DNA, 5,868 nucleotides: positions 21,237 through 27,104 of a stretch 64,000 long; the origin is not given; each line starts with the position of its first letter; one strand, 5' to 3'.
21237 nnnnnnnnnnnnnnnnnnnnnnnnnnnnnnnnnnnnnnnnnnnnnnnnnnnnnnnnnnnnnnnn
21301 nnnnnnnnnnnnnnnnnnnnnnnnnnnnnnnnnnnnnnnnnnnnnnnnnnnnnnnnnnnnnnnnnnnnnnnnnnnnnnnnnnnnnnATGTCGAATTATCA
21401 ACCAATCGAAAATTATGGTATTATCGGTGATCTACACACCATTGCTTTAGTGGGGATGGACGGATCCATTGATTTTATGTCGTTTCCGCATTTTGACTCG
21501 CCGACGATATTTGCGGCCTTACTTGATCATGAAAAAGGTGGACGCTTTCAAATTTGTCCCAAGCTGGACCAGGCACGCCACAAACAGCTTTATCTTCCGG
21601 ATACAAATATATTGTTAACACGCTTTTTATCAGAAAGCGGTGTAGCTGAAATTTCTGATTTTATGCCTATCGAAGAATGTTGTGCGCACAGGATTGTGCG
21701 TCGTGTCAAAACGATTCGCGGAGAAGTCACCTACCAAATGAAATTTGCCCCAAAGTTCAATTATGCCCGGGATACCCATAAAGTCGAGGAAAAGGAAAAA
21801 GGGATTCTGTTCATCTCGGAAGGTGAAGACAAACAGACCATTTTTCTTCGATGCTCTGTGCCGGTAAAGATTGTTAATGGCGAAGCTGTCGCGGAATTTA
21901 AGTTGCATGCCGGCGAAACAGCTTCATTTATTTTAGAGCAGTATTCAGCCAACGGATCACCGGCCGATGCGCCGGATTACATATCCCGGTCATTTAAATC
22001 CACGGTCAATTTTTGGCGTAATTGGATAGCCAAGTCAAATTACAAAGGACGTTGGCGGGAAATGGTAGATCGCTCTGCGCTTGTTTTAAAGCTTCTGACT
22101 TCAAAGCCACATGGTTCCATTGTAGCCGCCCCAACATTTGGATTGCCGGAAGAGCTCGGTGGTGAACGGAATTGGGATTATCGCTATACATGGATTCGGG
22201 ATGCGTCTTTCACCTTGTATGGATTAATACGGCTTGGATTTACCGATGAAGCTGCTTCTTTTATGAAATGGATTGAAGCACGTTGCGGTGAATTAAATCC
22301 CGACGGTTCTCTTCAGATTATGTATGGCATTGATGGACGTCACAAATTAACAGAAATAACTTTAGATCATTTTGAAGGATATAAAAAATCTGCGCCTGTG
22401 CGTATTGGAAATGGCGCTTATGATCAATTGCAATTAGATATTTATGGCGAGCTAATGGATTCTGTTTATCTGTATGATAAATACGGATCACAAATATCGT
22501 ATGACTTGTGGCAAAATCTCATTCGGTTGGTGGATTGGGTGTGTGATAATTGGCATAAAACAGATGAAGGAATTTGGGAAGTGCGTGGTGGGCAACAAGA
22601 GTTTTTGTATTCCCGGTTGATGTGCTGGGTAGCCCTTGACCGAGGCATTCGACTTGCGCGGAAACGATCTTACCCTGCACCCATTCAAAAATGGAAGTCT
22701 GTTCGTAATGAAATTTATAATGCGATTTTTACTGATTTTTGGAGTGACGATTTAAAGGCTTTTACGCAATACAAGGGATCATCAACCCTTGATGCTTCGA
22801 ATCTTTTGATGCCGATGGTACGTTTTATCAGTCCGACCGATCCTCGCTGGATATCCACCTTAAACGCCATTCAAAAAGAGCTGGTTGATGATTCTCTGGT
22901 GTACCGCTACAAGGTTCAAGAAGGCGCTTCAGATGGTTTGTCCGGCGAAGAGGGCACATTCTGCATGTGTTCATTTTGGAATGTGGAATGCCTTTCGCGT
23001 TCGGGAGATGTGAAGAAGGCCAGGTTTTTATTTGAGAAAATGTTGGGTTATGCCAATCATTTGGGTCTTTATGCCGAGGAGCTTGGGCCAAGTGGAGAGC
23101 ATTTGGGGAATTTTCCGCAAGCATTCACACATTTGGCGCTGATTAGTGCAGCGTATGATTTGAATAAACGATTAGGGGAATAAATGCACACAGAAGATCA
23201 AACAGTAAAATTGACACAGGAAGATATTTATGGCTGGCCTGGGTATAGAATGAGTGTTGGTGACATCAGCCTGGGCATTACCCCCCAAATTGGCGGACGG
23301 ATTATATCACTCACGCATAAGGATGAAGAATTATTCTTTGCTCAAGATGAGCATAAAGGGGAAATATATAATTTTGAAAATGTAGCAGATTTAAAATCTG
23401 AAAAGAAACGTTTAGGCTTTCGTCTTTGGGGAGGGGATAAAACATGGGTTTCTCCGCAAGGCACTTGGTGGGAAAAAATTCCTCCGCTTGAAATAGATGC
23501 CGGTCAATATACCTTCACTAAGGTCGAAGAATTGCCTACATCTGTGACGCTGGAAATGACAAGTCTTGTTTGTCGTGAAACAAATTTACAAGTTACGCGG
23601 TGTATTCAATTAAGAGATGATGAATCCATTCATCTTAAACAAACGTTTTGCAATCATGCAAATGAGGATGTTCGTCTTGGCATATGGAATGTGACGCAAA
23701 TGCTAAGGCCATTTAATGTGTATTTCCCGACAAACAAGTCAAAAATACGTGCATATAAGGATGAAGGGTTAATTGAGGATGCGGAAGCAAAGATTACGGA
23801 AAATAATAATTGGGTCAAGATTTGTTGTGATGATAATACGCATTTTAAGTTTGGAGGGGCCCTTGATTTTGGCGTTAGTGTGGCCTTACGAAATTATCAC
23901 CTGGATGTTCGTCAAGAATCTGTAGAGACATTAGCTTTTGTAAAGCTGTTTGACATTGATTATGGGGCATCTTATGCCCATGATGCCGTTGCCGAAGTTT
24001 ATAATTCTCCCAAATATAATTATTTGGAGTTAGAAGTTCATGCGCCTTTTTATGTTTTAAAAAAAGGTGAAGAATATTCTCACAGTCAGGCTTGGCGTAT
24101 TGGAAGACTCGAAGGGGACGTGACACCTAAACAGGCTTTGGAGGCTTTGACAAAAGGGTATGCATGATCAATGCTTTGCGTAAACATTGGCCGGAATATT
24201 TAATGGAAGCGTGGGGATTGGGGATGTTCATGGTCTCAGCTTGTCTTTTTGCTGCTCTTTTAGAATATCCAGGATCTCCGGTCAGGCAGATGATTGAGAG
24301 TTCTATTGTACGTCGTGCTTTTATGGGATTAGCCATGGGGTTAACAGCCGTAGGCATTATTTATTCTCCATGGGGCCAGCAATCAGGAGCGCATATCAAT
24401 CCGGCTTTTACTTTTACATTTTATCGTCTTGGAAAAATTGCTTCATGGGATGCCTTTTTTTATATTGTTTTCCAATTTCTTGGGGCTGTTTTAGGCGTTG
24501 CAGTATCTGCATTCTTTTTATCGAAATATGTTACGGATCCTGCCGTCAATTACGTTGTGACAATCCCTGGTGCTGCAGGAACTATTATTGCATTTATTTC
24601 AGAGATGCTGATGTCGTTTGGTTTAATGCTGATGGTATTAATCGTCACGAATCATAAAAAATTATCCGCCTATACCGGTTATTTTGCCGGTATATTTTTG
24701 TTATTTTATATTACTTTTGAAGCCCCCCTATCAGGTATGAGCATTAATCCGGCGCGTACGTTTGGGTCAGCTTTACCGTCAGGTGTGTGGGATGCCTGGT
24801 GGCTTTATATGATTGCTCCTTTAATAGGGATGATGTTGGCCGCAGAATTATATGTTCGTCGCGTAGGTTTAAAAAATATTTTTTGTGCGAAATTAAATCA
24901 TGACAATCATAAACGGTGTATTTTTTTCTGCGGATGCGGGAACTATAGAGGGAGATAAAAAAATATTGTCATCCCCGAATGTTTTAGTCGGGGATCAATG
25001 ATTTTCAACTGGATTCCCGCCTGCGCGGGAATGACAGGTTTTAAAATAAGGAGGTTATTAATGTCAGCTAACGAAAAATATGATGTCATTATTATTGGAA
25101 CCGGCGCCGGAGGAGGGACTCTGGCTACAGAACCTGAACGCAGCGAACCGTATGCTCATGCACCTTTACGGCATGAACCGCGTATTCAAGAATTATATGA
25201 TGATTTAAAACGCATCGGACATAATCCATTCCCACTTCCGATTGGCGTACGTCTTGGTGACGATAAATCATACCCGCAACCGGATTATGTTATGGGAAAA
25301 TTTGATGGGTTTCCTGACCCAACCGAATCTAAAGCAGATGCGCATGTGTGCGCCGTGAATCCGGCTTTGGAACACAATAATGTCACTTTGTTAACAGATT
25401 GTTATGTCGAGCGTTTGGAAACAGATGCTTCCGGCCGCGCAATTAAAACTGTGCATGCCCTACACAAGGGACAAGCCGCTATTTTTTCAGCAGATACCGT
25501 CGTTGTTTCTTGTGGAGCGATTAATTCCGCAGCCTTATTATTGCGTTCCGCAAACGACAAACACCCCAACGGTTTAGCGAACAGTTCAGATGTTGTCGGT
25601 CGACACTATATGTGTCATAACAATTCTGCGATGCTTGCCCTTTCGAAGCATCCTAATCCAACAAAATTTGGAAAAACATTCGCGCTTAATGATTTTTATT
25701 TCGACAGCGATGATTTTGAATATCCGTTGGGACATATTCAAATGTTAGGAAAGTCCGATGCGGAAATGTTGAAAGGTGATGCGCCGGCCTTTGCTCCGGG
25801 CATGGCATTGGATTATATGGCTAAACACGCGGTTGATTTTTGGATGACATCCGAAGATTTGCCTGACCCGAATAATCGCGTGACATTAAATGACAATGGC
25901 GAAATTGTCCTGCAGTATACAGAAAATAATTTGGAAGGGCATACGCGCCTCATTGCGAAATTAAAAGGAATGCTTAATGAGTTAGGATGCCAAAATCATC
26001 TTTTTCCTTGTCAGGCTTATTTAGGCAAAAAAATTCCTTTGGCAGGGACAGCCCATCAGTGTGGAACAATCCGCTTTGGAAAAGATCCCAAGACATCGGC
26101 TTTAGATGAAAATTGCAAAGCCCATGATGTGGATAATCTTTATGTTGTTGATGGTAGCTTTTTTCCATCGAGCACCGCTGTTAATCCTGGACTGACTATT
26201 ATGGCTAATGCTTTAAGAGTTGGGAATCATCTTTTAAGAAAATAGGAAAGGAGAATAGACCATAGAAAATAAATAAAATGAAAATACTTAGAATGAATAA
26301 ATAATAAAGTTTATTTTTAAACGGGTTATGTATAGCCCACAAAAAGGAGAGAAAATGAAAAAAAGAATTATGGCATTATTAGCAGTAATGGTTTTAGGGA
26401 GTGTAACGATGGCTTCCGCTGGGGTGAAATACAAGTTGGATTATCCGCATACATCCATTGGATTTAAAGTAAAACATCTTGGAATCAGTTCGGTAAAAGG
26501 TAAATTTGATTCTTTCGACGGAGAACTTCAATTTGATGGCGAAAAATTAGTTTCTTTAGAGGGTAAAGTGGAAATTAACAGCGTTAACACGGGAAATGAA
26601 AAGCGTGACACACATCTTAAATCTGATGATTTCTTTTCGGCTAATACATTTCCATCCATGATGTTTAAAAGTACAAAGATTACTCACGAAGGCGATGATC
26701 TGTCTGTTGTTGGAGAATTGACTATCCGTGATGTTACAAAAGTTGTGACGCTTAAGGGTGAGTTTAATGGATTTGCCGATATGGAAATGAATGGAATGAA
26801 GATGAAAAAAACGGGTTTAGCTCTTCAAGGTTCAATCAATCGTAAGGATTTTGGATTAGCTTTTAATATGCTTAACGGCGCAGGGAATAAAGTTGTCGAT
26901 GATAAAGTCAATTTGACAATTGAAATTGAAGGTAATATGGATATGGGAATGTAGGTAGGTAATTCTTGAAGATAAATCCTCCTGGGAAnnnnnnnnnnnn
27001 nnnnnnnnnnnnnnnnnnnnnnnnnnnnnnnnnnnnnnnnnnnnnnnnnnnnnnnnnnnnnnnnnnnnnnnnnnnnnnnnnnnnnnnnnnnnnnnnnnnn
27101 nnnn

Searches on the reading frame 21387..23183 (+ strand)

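Call 58: search_protein_families(library=pfam, proteins=[window:21387-23183:+], max_evalue=0.000001)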
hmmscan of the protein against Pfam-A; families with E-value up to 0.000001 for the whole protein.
window:21387-23183:+ (598 aa): 2 families
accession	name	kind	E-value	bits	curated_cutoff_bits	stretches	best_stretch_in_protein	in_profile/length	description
PF00723.27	Glyco_hydro_15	-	3.1e-77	260.7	22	1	224-590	4-427/427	Glycosyl hydrolases family 15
PF19291.4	TREH_N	-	1.2e-17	64.4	23.1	1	5-143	13-145/211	Trehalase-like, N-terminal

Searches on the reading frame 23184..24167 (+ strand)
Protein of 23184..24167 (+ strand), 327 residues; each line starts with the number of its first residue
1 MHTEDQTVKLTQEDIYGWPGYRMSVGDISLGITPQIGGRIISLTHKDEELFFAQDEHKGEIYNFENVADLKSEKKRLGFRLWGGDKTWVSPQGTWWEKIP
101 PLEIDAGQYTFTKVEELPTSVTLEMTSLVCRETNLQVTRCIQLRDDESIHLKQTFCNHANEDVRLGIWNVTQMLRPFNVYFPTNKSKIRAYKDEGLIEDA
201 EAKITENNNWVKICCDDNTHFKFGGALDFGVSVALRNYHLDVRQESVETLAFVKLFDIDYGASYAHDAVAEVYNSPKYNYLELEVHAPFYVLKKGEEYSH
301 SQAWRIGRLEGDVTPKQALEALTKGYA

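Call 58: search_protein_families(library=pfam, proteins=[window:23184-24167:+], max_evalue=0.000001)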
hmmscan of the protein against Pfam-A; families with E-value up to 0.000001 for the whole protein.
window:23184-24167:+ (327 aa): 1 family
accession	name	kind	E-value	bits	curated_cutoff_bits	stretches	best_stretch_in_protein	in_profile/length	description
PF14315.11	DUF4380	-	2.5e-13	50.1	29.4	0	25-97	8-73/295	Domain of unknown function (DUF4380)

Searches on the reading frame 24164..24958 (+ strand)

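Call 58: search_protein_families(library=pfam, proteins=[window:24164-24958:+], max_evalue=0.000001)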
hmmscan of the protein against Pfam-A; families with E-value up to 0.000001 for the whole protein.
window:24164-24958:+ (264 aa): 1 family
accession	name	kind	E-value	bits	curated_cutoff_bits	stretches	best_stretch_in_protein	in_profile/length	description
PF00230.25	MIP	-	2.8e-31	109.5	25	1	9-230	8-222/222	Major intrinsic protein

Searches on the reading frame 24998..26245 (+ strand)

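Call 58: search_protein_families(library=pfam, proteins=[window:24998-26245:+], max_evalue=0.000001)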
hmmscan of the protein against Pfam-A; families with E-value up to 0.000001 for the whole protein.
window:24998-26245:+ (415 aa): 2 families
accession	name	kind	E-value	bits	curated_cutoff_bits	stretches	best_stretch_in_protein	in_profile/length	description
PF05199.19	GMC_oxred_C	-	1.8e-20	74.4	24.6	1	350-405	84-139/139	GMC oxidoreductase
PF00732.25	GMC_oxred_N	-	7.8e-11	42.6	23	1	105-205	119-214/218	GMC oxidoreductase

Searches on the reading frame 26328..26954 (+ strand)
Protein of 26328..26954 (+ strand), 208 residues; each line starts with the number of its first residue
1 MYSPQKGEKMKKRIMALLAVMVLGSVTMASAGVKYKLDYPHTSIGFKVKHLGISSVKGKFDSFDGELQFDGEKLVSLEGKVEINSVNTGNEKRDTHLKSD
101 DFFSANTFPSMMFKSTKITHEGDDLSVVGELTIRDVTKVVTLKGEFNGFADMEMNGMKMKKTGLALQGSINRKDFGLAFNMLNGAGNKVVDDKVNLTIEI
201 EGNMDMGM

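Call 58: search_protein_families(library=pfam, proteins=[window:26328-26954:+], max_evalue=0.000001)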
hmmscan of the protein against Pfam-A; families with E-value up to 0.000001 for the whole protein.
window:26328-26954:+ (208 aa): 1 family
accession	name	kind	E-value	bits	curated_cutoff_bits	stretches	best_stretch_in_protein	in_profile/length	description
PF04264.18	YceI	-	1.2e-42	146.3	23.7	1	35-201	1-149/150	YceI-like domain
